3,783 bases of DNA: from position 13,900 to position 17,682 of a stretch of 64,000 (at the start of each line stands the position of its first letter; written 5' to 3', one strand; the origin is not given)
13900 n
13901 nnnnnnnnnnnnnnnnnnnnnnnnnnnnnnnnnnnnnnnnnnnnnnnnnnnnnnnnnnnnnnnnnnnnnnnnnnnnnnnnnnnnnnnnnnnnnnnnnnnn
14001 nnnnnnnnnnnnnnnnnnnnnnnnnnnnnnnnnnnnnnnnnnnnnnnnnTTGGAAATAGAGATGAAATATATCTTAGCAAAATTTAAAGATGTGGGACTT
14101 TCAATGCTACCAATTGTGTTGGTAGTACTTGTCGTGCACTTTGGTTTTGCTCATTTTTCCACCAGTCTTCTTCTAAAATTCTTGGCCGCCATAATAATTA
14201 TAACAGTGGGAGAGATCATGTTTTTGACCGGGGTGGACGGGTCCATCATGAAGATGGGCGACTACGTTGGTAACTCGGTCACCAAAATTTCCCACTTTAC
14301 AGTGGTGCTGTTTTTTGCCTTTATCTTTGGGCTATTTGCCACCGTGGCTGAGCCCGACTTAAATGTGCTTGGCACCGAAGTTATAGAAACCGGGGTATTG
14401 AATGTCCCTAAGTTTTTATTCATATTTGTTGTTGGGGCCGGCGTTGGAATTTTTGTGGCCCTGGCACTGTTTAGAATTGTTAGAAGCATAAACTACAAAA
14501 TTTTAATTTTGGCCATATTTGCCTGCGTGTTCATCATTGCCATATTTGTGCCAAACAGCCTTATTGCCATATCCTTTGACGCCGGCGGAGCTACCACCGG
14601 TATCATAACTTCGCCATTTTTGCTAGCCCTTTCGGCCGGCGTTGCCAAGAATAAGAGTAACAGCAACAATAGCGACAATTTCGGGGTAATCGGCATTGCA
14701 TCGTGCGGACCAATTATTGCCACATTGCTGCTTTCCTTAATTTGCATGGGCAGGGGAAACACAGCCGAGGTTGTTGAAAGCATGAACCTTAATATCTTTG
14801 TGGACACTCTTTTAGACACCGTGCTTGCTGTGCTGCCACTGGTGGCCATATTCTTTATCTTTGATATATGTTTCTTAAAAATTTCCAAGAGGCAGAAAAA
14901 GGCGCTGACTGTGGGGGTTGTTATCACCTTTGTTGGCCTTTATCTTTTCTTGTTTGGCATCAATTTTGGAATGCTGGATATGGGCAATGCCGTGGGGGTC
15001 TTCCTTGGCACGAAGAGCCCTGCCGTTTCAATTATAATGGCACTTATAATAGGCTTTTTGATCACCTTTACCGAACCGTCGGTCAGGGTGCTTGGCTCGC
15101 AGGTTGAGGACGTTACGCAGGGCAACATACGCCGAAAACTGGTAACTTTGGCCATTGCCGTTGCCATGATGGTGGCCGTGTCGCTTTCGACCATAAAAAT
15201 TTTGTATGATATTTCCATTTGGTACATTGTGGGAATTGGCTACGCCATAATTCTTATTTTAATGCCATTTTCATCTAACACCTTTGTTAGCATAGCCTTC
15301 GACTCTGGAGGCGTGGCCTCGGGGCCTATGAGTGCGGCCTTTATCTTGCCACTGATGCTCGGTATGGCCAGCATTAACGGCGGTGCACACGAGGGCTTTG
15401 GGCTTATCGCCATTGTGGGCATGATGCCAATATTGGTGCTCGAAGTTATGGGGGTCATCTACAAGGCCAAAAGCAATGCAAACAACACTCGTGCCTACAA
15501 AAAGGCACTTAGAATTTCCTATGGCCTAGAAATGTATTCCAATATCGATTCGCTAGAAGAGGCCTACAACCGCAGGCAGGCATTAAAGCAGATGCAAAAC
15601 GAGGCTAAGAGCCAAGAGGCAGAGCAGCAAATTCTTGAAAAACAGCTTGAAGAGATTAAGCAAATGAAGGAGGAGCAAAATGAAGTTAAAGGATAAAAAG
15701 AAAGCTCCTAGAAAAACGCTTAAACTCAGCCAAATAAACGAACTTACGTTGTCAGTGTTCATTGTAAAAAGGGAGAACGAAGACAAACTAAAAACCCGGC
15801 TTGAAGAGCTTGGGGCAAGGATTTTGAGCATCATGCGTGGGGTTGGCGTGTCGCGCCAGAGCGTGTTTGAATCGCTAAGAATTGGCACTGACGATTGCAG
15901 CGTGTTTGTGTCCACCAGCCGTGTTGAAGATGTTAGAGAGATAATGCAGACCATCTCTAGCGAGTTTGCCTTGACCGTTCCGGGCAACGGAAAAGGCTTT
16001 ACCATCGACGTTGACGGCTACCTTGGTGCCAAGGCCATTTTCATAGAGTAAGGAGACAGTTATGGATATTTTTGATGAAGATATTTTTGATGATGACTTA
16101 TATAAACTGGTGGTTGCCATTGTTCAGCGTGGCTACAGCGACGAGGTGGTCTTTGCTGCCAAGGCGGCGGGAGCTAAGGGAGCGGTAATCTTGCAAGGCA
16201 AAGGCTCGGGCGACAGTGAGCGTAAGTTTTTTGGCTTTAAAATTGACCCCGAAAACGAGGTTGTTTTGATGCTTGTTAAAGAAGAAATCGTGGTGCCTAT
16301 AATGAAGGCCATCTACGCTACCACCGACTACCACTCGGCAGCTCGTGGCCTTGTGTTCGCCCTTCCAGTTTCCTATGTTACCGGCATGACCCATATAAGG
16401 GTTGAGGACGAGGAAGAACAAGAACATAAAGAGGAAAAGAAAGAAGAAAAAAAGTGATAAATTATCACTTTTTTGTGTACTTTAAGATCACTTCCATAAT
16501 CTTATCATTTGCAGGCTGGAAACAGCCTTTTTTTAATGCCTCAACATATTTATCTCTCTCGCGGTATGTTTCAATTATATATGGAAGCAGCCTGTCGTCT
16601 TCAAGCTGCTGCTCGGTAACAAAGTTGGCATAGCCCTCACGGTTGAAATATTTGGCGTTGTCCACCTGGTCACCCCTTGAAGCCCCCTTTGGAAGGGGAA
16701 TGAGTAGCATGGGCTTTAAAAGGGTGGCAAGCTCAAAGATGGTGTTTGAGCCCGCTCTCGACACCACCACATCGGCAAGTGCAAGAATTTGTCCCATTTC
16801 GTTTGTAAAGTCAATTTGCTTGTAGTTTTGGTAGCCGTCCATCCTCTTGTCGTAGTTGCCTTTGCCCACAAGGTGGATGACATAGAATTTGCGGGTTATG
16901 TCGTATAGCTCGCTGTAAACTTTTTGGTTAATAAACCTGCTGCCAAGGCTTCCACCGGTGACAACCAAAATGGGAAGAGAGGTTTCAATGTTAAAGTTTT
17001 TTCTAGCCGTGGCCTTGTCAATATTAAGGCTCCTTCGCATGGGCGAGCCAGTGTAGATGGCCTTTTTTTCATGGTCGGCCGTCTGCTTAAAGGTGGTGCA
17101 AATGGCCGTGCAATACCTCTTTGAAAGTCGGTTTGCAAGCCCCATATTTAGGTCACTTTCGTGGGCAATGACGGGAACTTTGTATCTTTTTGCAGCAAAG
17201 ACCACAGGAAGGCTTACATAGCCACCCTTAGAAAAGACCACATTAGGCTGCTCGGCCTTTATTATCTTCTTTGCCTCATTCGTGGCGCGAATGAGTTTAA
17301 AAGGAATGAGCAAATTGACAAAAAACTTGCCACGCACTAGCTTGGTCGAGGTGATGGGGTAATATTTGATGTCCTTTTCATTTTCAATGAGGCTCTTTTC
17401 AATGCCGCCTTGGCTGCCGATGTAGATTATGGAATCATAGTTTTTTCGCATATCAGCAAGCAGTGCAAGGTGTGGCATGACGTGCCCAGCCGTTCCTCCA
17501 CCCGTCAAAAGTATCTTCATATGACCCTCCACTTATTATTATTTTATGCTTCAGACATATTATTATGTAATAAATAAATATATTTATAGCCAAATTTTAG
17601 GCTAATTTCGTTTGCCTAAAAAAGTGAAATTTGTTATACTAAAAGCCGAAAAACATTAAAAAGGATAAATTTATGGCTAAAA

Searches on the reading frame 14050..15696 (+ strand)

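Call 10: search_protein_families(library=pfam, proteins=[window:14050-15696:+], max_evalue=0.01)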
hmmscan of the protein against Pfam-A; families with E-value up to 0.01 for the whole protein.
window:14050-15696:+ (548 aa): 1 family
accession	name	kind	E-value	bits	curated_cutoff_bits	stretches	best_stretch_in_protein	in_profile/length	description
PF07556.16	DUF1538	-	3.1e-107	357.1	22.6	2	265-470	2-211/211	Protein of unknown function (DUF1538)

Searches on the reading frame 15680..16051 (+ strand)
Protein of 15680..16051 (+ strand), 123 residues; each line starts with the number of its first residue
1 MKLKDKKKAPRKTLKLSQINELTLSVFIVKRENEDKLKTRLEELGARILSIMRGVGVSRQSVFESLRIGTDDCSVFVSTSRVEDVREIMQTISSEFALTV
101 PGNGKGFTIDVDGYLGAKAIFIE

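Call 10: search_protein_families(library=pfam, proteins=[window:15680-16051:+], max_evalue=0.01)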
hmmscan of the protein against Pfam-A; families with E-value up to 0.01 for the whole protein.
window:15680-16051:+ (123 aa): 1 family
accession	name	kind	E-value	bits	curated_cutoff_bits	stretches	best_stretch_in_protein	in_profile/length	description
PF00543.27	P-II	-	0.00033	21.4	25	1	27-112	6-93/102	Nitrogen regulatory protein P-II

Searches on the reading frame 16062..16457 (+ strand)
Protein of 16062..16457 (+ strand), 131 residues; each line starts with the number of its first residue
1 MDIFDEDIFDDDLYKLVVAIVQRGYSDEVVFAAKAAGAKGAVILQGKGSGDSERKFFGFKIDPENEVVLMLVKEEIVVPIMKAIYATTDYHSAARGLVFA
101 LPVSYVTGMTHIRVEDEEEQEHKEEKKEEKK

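Call 10: search_protein_families(library=pfam, proteins=[window:16062-16457:+], max_evalue=0.01)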
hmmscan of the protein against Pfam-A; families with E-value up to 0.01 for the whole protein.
window:16062-16457:+ (131 aa): 1 family
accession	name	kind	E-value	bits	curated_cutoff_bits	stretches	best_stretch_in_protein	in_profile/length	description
PF00543.27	P-II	-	2e-08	34.9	25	1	15-107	2-96/102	Nitrogen regulatory protein P-II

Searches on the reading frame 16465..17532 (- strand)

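Call 10: search_protein_families(library=pfam, proteins=[window:16465-17532:-], max_evalue=0.01)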
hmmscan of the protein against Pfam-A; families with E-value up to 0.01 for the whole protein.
window:16465-17532:- (355 aa): 3 families
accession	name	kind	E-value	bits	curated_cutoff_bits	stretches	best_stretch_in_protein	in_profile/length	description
PF03033.26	Glyco_transf_28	-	1e-33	116.8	26.2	1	7-145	1-138/139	Glycosyltransferase family 28 N-terminal domain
PF04101.22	Glyco_tran_28_C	-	8.4e-32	110.9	22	1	189-332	2-150/166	Glycosyltransferase family 28 C-terminal domain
PF13528.12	Glyco_trans_1_3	-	2.6e-05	24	25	1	223-317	226-316/322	Glycosyl transferase family 1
